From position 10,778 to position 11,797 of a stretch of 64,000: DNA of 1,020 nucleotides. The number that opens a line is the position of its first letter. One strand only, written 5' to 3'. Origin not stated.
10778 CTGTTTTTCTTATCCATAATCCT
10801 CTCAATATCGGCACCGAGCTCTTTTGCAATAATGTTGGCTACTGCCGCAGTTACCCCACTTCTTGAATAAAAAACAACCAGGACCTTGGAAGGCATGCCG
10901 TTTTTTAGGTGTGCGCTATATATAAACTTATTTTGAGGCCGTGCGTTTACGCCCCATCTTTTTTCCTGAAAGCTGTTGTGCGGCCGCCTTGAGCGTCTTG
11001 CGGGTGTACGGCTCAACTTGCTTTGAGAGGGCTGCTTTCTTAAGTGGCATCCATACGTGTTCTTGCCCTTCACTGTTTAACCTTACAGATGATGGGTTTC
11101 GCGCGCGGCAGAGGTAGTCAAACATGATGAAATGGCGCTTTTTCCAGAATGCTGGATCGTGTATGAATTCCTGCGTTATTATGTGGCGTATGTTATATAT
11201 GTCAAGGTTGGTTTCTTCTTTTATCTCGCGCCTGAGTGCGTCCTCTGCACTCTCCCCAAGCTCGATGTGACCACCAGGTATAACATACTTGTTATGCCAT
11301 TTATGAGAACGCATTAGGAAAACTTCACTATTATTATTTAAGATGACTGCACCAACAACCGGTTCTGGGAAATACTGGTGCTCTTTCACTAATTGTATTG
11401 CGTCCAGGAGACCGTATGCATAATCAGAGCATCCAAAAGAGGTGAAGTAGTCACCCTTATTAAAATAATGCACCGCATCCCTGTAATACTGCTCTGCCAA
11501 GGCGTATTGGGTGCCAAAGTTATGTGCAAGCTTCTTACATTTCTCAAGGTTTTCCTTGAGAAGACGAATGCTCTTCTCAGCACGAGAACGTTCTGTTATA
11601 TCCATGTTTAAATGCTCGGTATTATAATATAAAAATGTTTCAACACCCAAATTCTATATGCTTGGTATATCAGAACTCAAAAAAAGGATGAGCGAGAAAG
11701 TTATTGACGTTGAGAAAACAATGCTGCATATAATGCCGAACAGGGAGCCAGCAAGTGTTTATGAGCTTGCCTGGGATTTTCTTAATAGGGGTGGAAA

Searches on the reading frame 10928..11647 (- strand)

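Call 74: search_protein_families(library=pfam, proteins=[window:10928-11647:-], max_evalue=0.000001)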
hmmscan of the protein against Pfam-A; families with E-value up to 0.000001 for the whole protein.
window:10928-11647:- (239 aa): 2 families
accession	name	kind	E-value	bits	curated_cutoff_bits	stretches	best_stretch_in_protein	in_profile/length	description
PF00293.34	NUDIX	-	2.7e-20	73.2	21.1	1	96-219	4-131/134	NUDIX domain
PF04010.18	DUF357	-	6.7e-14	52.1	29.4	1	27-84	3-67/73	Protein of unknown function (DUF357)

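Call 76: search_protein_families(library=ncbifam, proteins=[window:10928-11647:-], max_evalue=0.001)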
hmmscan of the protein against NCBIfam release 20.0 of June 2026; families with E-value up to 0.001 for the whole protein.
window:10928-11647:- (239 aa): 16 families
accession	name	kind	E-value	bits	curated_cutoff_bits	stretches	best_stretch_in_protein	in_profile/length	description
TIGR00586.1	mutt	equivalog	1.3e-11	44.7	97.9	1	99-204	9-110/129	8-oxo-dGTP diphosphatase MutT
NF001299.0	PRK00241.1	equivalog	4.4e-11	42.7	158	1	89-160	127-200/263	NAD(+) diphosphatase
NF008044.0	PRK10776.1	equivalog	8.8e-10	38.6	148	1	100-204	9-109/130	8-oxo-dGTP diphosphatase MutT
NF006530.0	PRK08999.1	equivalog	2.9e-08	33.1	245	1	97-162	8-76/315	Nudix family hydrolase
NF001935.0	PRK00714.1-2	equivalog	6.3e-07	29.1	259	1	96-157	9-69/183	RNA pyrophosphohydrolase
NF012016.0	PRK15472.1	equivalog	9.4e-07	28.6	95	1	118-220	30-136/141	nucleoside triphosphatase NudI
TIGR02705.1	nudix_YtkD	equivalog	1.3e-06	28.1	154.4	1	100-158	27-84/156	RNA deprotection pyrophosphohydrolase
NF001934.0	PRK00714.1-1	equivalog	1.9e-06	27.4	241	1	96-158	9-70/176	RNA pyrophosphohydrolase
NF001936.0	PRK00714.1-3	equivalog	3.3e-06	27.1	118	1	96-157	8-73/155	RNA pyrophosphohydrolase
NF001937.0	PRK00714.1-4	equivalog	4e-06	26.6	139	1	96-156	9-68/161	RNA pyrophosphohydrolase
NF001938.0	PRK00714.1-5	equivalog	5.8e-06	25.8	116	1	95-150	13-76/172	RNA pyrophosphohydrolase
NF041652.1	Nud_hyd_Dein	equivalog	8.6e-05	22.8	200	1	98-158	16-82/152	Nudix hydrolase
NF007834.0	PRK10546.1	equivalog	0.0004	20.2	156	1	100-157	8-68/135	pyrimidine (deoxy)nucleoside triphosphate diphosphatase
NF006961.0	PRK09438.1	equivalog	0.00072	19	103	0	100-155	13-68/151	dihydroneopterin triphosphate diphosphatase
NF003791.0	PRK05379.2-3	equivalog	0.00077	18.7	409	1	92-202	198-315/340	bifunctional nicotinamide-nucleotide adenylyltransferase/Nudix hydroxylase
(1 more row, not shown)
